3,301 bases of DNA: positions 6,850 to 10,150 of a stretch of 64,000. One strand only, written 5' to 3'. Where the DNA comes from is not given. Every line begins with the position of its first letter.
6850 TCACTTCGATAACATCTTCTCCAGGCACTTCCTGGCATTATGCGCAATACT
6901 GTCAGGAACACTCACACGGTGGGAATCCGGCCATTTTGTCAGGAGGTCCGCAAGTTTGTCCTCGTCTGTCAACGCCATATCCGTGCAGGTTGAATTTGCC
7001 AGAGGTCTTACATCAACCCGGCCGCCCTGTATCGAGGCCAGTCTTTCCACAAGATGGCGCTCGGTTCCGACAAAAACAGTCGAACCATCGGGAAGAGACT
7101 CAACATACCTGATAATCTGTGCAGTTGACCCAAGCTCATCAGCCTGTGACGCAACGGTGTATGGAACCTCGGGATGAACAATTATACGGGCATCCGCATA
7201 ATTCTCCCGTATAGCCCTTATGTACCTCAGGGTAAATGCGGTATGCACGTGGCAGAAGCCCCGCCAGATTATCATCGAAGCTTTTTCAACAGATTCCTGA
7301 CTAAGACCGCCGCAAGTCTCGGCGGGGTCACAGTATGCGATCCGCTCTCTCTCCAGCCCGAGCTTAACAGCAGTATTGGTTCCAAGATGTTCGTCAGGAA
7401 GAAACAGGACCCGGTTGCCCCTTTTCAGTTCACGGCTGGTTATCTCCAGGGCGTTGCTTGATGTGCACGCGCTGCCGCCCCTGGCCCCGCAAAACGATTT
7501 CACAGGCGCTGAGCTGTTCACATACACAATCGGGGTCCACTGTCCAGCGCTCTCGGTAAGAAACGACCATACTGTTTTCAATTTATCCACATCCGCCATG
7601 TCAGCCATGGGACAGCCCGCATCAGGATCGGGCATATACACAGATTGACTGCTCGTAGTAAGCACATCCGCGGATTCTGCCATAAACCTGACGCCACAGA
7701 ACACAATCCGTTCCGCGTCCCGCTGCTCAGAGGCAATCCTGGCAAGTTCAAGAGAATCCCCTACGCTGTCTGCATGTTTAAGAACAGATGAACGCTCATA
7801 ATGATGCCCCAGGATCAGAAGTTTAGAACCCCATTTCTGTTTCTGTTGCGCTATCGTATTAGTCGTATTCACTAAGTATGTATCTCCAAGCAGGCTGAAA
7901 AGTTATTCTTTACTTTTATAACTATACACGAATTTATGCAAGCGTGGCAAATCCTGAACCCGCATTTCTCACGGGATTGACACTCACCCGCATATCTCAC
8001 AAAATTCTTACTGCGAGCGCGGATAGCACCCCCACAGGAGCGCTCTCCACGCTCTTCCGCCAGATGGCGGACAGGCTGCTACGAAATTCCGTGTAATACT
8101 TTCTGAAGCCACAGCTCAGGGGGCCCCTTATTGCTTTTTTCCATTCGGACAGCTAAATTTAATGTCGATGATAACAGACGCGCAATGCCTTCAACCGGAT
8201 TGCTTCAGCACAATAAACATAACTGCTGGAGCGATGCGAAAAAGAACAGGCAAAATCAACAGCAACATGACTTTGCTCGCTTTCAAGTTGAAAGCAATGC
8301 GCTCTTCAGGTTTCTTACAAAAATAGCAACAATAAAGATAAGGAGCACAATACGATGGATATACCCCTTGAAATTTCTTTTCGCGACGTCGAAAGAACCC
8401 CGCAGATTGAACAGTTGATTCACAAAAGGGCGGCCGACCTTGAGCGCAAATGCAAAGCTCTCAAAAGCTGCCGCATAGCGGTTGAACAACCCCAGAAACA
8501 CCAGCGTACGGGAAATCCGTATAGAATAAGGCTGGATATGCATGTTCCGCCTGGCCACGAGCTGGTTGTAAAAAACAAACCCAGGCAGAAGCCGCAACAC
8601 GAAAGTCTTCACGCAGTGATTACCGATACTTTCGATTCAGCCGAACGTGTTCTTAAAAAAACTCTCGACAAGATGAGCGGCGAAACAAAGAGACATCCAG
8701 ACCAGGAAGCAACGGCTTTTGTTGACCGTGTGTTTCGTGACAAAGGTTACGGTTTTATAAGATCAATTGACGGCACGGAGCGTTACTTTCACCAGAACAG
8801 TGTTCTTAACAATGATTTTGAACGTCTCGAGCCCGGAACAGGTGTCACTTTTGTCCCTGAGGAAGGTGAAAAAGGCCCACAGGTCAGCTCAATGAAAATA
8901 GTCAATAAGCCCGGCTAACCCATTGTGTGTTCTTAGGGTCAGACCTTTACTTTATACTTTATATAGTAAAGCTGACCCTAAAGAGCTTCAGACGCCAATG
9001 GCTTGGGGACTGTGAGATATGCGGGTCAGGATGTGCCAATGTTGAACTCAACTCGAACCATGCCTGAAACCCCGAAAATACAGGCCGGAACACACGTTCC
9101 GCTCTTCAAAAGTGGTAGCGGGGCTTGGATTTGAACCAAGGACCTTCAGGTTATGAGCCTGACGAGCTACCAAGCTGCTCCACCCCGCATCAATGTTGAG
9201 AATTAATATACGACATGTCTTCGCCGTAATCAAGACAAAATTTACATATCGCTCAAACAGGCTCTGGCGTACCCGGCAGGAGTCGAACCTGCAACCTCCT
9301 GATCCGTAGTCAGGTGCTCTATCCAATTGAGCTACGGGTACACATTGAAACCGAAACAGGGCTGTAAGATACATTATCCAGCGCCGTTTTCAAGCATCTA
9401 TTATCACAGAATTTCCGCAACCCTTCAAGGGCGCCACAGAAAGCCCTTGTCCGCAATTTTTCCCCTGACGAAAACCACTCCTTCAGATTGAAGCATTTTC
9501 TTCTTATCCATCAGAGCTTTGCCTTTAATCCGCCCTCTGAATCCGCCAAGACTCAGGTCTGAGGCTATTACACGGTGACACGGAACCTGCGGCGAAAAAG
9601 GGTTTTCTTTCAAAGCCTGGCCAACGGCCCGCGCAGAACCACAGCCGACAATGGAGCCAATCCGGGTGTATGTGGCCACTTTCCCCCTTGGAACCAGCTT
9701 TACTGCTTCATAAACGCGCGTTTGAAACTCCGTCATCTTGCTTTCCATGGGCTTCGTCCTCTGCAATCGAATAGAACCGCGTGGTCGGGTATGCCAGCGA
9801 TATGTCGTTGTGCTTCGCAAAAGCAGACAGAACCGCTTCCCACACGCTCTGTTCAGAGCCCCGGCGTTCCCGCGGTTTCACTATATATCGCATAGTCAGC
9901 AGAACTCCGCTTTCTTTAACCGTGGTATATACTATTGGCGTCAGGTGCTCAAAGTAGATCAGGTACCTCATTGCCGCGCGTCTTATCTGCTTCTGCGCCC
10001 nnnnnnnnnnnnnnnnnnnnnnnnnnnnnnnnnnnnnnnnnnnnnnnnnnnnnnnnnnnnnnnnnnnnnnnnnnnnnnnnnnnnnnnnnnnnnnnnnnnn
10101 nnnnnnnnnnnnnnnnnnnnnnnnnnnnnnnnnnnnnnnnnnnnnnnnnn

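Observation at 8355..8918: Hibernation-promoting factor fused to a cold-shock domain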

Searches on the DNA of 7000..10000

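Call 14: search_rna_families(source=window, start=7000, end=10000, threshold=evalue, max_evalue=1)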
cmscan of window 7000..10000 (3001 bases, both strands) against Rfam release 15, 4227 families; matches with E-value up to 1: 3.
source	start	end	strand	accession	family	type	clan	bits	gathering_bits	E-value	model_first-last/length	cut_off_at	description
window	9268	9341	-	RF00005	tRNA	Gene; tRNA;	CL00001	69.7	29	1.7e-14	1-71/71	no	tRNA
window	9116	9189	-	RF00005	tRNA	Gene; tRNA;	CL00001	62.2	29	2.1e-12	1-71/71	no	tRNA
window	9267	9341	+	RF04354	Plastid-ycf2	Cis-reg;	-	38.1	65.7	1e-05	1-75/75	no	Plastid-ycf2 5UTR RNA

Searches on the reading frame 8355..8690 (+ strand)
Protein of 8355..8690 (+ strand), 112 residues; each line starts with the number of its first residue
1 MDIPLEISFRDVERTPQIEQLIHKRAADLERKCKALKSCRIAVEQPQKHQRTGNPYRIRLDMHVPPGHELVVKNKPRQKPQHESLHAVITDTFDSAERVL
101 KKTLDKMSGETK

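Call 55: search_solved_structures(query=window:8355-8690:+, max_evalue=10, show_alignments=5)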
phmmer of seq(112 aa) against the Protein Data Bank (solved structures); distinct sequences matched with E-value up to 10: 2.
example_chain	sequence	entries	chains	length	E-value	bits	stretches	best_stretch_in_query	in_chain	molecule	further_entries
9t0z_9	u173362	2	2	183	3.9e-14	56.1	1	1-105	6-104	Ribosome hibernation promoting factor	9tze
6raw_L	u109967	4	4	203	1.4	12.6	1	66-106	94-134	Probable DNA replication complex GINS protein PSF2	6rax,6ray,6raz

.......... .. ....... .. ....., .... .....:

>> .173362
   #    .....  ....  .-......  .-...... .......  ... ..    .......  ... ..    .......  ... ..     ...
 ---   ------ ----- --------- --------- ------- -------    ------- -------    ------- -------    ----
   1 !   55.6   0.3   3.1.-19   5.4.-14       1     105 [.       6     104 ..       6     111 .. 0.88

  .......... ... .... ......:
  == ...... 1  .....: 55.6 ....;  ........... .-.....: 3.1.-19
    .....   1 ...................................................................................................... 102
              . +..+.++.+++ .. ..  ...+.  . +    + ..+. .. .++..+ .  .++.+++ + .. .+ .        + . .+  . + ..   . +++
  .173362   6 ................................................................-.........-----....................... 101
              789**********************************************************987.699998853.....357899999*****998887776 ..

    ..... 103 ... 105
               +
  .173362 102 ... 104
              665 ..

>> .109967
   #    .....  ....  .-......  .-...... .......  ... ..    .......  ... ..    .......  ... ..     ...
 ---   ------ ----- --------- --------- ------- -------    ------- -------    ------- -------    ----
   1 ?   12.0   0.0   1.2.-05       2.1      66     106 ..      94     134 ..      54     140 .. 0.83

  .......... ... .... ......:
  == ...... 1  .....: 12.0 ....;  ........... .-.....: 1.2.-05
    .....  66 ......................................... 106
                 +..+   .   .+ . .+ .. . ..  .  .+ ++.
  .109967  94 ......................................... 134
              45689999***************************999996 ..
